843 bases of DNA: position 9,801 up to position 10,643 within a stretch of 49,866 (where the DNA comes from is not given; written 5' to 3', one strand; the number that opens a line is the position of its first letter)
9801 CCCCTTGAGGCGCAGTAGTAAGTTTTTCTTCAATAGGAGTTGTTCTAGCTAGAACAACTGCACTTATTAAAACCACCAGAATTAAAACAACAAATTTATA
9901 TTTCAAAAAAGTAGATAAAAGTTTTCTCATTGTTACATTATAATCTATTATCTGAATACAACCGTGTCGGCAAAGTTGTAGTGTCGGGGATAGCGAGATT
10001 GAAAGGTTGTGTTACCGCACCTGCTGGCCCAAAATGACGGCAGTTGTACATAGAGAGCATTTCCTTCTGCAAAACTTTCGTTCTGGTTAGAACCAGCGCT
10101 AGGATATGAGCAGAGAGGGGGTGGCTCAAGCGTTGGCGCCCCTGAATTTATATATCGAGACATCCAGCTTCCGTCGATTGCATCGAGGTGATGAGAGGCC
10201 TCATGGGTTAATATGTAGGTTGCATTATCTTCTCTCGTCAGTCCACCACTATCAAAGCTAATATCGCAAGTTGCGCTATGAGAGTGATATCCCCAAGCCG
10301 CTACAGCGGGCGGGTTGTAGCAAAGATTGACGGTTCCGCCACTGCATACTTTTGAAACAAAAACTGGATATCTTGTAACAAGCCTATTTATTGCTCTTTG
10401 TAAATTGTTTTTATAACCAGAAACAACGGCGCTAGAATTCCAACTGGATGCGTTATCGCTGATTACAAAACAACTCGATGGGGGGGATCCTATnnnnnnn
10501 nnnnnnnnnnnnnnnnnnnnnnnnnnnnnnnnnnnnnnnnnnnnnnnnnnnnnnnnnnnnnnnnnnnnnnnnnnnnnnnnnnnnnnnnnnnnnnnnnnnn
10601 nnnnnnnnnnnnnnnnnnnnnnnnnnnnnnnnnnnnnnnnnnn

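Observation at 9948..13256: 1102-aa protein joining cytoplasmic J-domains to an extracytoplasmic HExxH peptidase-like domain, encoded next to virB4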

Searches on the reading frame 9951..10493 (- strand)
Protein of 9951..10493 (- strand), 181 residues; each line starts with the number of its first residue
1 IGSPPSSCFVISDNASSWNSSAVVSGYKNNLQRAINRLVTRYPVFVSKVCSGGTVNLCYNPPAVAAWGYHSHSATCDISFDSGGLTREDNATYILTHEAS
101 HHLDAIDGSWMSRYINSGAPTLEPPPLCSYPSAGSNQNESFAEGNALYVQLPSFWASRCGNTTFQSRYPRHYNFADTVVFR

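Call 57: search_solved_structures(query=A4, max_evalue=10, show_alignments=3)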
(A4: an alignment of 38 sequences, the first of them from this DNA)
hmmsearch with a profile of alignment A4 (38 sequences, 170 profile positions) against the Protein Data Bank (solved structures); distinct sequences matched with E-value up to 10: 30.
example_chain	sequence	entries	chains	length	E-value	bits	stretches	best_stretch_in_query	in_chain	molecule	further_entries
6r55_A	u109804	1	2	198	0.0061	19.7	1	81-167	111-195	Pro-Pro endopeptidase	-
6r56_A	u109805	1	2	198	0.0062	19.7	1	81-167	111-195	Pro-Pro endopeptidase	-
2n6j_A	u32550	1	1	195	0.0063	19.7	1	81-167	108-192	Zinc metalloprotease Zmp1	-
5n12_A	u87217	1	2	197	0.0063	19.7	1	81-167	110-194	Pro-Pro endopeptidase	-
5a0p_A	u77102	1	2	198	0.0063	19.6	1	81-167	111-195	ZINC METALLOPROTEASE ZMP1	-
6r53_A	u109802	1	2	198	0.0063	19.6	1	81-167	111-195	Pro-Pro endopeptidase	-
6r5a_A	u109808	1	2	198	0.0064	19.6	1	81-167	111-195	Pro-Pro endopeptidase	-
6r52_A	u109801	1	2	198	0.0082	19.3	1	81-167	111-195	Pro-Pro endopeptidase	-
6r54_A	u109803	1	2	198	0.0086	19.2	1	81-167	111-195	Pro-Pro endopeptidase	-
6fpc_A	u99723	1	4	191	0.057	16.5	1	82-167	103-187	PRO-PRO endopeptidase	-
4jiu_A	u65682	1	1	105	0.067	16.3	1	62-110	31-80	Proabylysin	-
5a0r_A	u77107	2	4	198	0.11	15.6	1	77-167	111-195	ZINC METALLOPROTEASE ZMP1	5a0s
2qr4_A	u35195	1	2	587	0.13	15.4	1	20-120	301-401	Peptidase M3B, oligoendopeptidase F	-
6r59_A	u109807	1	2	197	0.2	14.8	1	77-167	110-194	Pro-Pro endopeptidase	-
5a0x_A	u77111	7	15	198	0.2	14.8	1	77-167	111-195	ZINC METALLOPROTEASE ZMP1 | Pro-Pro endopeptidase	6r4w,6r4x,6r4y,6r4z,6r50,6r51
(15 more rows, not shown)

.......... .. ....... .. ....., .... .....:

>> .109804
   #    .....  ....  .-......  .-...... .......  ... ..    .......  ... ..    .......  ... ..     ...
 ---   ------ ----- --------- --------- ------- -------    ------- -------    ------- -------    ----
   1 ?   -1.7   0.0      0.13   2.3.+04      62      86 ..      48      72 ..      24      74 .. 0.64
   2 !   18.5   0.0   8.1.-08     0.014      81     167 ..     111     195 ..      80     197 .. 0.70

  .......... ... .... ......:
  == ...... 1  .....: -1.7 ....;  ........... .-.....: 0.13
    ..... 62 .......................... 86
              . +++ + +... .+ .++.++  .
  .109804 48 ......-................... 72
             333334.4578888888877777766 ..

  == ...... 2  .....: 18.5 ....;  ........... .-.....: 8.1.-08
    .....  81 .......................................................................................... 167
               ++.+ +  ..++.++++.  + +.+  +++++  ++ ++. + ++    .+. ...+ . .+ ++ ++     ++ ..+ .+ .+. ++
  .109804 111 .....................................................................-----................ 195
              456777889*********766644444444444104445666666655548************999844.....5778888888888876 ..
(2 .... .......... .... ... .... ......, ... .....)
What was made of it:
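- On MEROPS M34 / ATLF-like gluzincins: The PPEP-1 profile hit has E=0.006 (call 57).
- Closest known: MEROPS M34 gluzincins: Pro-Pro endopeptidase PPEP-1/Zmp1. Same: HExxH plus a downstream E-x-F-A-E third-ligand motif, aligned through to the C-terminus (call 57).
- Checked: By alignment to PPEP-1, the likely third zinc ligand is E1064, the second Glu of ESFAE (call 57).
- The best PDB profile hit is PPEP-1/Zmp1, aligning HExxH and E-x-F-A-E (E=0.006, call 57).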

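Call 60: search_protein_families(library=pfam, alignment_id=A4, max_evalue=5)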
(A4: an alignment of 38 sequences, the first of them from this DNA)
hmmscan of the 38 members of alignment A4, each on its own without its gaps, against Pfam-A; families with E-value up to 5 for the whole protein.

A. member 1, seq(181 aa): 1 family
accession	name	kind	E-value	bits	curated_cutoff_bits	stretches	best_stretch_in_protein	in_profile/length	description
PF14891.12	Peptidase_M91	-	0.095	13.5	25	1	81-117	82-118/176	Effector protein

B. families by the number of members that match (of 38 scanned): 25 families
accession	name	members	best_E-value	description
PF13688.12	Reprolysin_5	6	0.0043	Metallo-peptidase family M12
PF09471.16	Peptidase_M64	4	0.027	IgA Peptidase M64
PF13699.11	eCIS_core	3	0.05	eCIS core domain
PF14891.12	Peptidase_M91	2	0.095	Effector protein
PF08941.15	USP8_interact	1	0.0018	USP8 interacting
PF13582.12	Reprolysin_3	1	0.021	Metallo-peptidase family M12B Reprolysin-like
PF09257.16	BCMA-Tall_bind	1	0.046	BCMA, TALL-1 binding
PF19527.4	DUF6055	1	0.052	Family of unknown function (DUF6055)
PF06114.19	Peptidase_M78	1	0.057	IrrE N-terminal-like domain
PF23621.1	BP74_N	1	0.069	BP74 N-terminal domain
PF21947.2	Toxin_cobra-type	1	0.075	Snake toxin cobra-type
PF01432.26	Peptidase_M3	1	0.078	Peptidase family M3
PF04228.19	Zn_peptidase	1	0.1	Putative neutral zinc metallopeptidase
PF10460.15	Peptidase_M30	1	0.11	Peptidase M30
PF07737.17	ATLF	1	0.12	Anthrax toxin lethal factor, N- and C-terminal domain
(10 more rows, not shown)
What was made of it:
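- On MEROPS M34 / ATLF-like gluzincins: Nothing passed a Pfam threshold (call 60).
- Pfam ATLF matched 1 of 38 members at E=0.12 (call 60).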

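Call 61: predict_structure(alignment_id=A4)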
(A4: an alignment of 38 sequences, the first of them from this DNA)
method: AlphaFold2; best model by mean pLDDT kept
length: 181 residues; sequences in the alignment: 38
mean_pLDDT: 91.6   pTM: 0.90
mean pLDDT of the five models: 91.6, 90.1, 89.4, 89.4, 89.2
residues with pLDDT >= 90: 139; 70-90: 33; 50-70: 8; < 50: 1
segments of 3 or more residues with pLDDT < 50: none
pLDDT, mean of each block of 10 residues (from residue 1): 71 94 94 96 96 97 94 97 95 97 98 95 80 81 95 79 91 97 95
secondary structure, 60 per line:
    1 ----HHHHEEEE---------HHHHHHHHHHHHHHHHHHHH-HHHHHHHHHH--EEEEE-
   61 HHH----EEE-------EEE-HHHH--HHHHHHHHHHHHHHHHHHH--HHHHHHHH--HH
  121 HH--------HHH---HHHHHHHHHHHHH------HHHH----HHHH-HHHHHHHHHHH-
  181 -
elements in order: H5-8 E9-12 H22-41 H43-52 E55-59 E68-70 E78-80 H82-85 H88-106 H109-116 H119-122 H137-149 H156-159 H164-167 H169-179
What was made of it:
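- The zincin model has pLDDT 91.6 and pTM 0.90 (call 61).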

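Call 63: fold_search(model_id=the predicted structure, library=pdb)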
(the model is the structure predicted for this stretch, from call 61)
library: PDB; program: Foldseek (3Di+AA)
matches with E <= 10: 23; with E <= 0.001: 0
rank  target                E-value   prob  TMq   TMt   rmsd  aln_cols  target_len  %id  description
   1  1jky_A                8.2e-02  0.97  0.47  0.14   7.4       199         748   12  Crystal Structure of the Anthrax Lethal Factor (LF): Wild-type LF Complexed with the N-terminal Sequence of MAPKK2 (released 2001-11-07)
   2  3cia_A                1.8e+00  0.10  0.27  0.10  13.5       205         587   12  Crystal structure of cold-aminopeptidase from Colwellia psychrerythraea (released 2008-07-01)
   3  8exr_A                3.9e+00  0.06  0.27  0.21  16.8       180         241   10  Cryo-EM structure of S. aureus BlaR1 TM and zinc metalloprotease domain (released 2023-01-11)
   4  8tmb_B                4.5e+00  0.02  0.15  0.10  16.1       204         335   11  Cryo-EM structure of CorA in complex with conformation-specific synthetic antibody C12 and 20 mM MgCl2, State MG20-1 (released 2025-02-12)
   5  22ob                  5.2e+00  0.12  0.39  0.20  12.7       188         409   11  Crystal structure of SjiH-Ni (released 2026-02-11)
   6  8iww                  5.2e+00  0.01  0.14  0.04  18.4       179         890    8  hSPCA1 in the CaE1P-ADP state (released 2023-12-27)
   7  8tme_C                5.8e+00  0.02  0.16  0.10  15.7       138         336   14  Cryo-EM structure of CorA in complex with conformation-specific synthetic antibody C18 and 100 uM MgCl2, State MG0.1-1 (released 2025-02-12)
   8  4kk2_B                6.1e+00  0.01  0.13  0.09  12.9       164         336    8  Crystal structure of a chimeric FPP/GFPP synthase (TARGET EFI-502313c) from Artemisia spiciformiS (1-72:GI751454468,73 (released 2013-06-19)
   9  4b2t_e                6.1e+00  0.01  0.13  0.09  18.8       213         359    9  The crystal structures of the eukaryotic chaperonin CCT reveal its functional partitioning (released 2013-03-20)
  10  9wuf                  7.5e+00  0.04  0.25  0.05   9.0       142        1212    7  Cryo-EM structure of Upx (released 2026-02-11)
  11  4tk4_B                7.5e+00  0.04  0.21  0.11  10.8       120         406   10  GephE in complex with a GABA receptor alpha3 subunit derived double mutant peptide in space group P61 (released 2014-12-24)
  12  3l5a                  7.5e+00  0.01  0.12  0.07  15.9       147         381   10  Crystal structure of a probable NADH-dependent flavin oxidoreductase from Staphylococcus aureus (released 2010-12-22)
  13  5cwo_A                8.3e+00  0.02  0.15  0.13  14.8       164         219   10  Crystal structure of de novo designed helical repeat protein DHR76 (released 2015-12-16)
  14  4xkz                  8.7e+00  0.02  0.17  0.14  11.5        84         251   15  Crystal structure of the C-terminal anticodon loop binding domain of a valyl-tRNA synthetase from Pseudomonas aeruginosa (released 2015-02-11)
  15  6ows_A                8.7e+00  0.01  0.15  0.04  18.5       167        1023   11  Cryo-EM structure of an Acinetobacter baumannii multidrug efflux pump (released 2019-06-19)
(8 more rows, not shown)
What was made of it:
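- Closest known: MEROPS M34 gluzincins: Pro-Pro endopeptidase PPEP-1/Zmp1. Same: Lethal factor is the top structural match (call 63).
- The best Foldseek PDB hit is anthrax LF (probability 0.97, E=0.08, TM 0.47, call 63). M34 relatives are protein endopeptidases (calls 57, 63). The relatives LF and PPEP-1 act on specific protein targets (calls 57, 63).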

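Call 88: find_homologous_proteins(query=A4, max_evalue=0.00001)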
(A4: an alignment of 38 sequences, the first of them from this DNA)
Query A4 (38 sequences) (181 aa, profile of the alignment): 6 proteins with E <= 0.00001 among 1727 candidates.
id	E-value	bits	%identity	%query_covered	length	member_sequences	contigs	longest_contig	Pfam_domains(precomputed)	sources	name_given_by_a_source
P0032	3.6e-54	201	49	99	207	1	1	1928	-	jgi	jgi:hypothetical protein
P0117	5.5e-39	152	27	99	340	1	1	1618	-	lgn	-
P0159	3.7e-37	146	33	99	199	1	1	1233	-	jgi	jgi:hypothetical protein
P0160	3.5e-24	104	26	85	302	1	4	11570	-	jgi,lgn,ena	jgi:hypothetical protein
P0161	3.6e-13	68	30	49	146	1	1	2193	-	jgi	jgi:hypothetical protein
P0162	9.5e-12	63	22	83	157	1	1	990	-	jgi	-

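Call 90: find_encoding_contigs(protein=P0160, flank=6000, max_places=2)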
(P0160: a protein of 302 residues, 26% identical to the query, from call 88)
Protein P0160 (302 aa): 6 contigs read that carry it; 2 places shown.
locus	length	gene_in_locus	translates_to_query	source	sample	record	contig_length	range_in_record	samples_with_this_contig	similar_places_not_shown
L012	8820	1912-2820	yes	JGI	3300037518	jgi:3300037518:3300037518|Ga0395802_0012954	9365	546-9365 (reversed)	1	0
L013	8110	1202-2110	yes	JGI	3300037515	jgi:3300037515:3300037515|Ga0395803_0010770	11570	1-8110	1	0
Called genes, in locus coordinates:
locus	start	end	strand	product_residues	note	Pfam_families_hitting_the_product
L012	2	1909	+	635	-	?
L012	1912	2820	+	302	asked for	-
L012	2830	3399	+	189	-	-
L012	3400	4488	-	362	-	PF00712:DNA_pol3_beta, PF02767:DNA_pol3_beta_2, PF02768:DNA_pol3_beta_3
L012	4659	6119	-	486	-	PF11638:DnaA_N (weak), PF00308:Bac_DnaA, PF00004:AAA (weak), PF08299:Bac_DnaA_C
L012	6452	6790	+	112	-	PF00825:Ribonuclease_P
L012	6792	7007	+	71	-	PF01809:YidD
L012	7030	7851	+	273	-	PF02096:60KD_IMP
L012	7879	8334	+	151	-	PF13083:KH_KhpA-B, PF01424:R3H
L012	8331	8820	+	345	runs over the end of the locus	?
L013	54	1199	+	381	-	PF19044:P-loop_TraG, PF01935:DUF87, PF12846:AAA_10 (weak)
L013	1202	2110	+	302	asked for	-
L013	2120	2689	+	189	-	-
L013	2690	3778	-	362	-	PF00712:DNA_pol3_beta, PF02767:DNA_pol3_beta_2, PF02768:DNA_pol3_beta_3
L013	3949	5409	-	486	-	PF11638:DnaA_N (weak), PF00308:Bac_DnaA, PF00004:AAA (weak), PF08299:Bac_DnaA_C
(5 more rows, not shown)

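Call 94: fold_search(model_id=the predicted structure, library=viral)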
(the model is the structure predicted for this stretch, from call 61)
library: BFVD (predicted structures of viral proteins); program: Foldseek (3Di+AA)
matches with E <= 10: 118; with E <= 0.001: 0
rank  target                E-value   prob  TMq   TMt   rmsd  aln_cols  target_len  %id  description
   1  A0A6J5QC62            2.1e-02  0.99  0.49  0.29   7.4       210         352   16  Uncharacterized protein [uncultured Caudovirales phage]
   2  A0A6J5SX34            3.7e-02  0.98  0.38  0.29   8.0       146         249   16  Metallopeptidase domain containing protein [uncultured Caudovirales phage]
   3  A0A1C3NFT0            4.8e-02  0.75  0.32  0.18  15.5       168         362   11  (no name in the UniProt tables at hand)
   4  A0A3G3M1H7            5.9e-02  0.99  0.45  0.27   4.2       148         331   18  (no name in the UniProt tables at hand)
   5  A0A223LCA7            6.2e-02  0.96  0.42  0.37   8.5       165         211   14  IrrE N-terminal-like domain-containing protein [Bacillus phage PBS1]
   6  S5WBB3                6.9e-02  0.77  0.37  0.21  16.4       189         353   15  Putative peptidase [Pseudomonas phage PaBG]
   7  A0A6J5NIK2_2          2.0e-01  0.85  0.46  0.08  11.1       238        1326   10  Uncharacterized protein [uncultured Caudovirales phage]
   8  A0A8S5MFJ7            2.4e-01  0.90  0.47  0.18   5.2       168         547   14  Minor capsid protein [Myoviridae sp. ctguh8]
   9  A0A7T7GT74            2.7e-01  0.60  0.39  0.14   9.1       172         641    8  (no name in the UniProt tables at hand)
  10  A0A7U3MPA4            2.8e-01  0.47  0.32  0.19  14.6       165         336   14  (no name in the UniProt tables at hand)
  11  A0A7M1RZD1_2          2.8e-01  0.33  0.31  0.07  11.4       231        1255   12  Uncharacterized protein [uncultured phage cr127_1]
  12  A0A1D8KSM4            3.0e-01  0.30  0.31  0.28  11.8       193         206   14  Uncharacterized protein [Synechococcus phage S-WAM1]
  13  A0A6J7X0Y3            3.1e-01  0.90  0.37  0.41   4.2       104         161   15  SprT-like [uncultured Caudovirales phage]
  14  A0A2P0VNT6            3.6e-01  0.84  0.37  0.30   4.3       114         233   16  Uncharacterized protein [Tetraselmis virus 1]
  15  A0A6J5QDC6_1          4.0e-01  0.38  0.35  0.08   8.4       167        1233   17  LT_GEWL domain containing protein [uncultured Caudovirales phage]
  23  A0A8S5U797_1          5.8e-01  0.30  0.34  0.08  10.3       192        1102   14  Large polyvalent protein-associated domain 3 (Fragment) [Podoviridae sp. ctngc57]
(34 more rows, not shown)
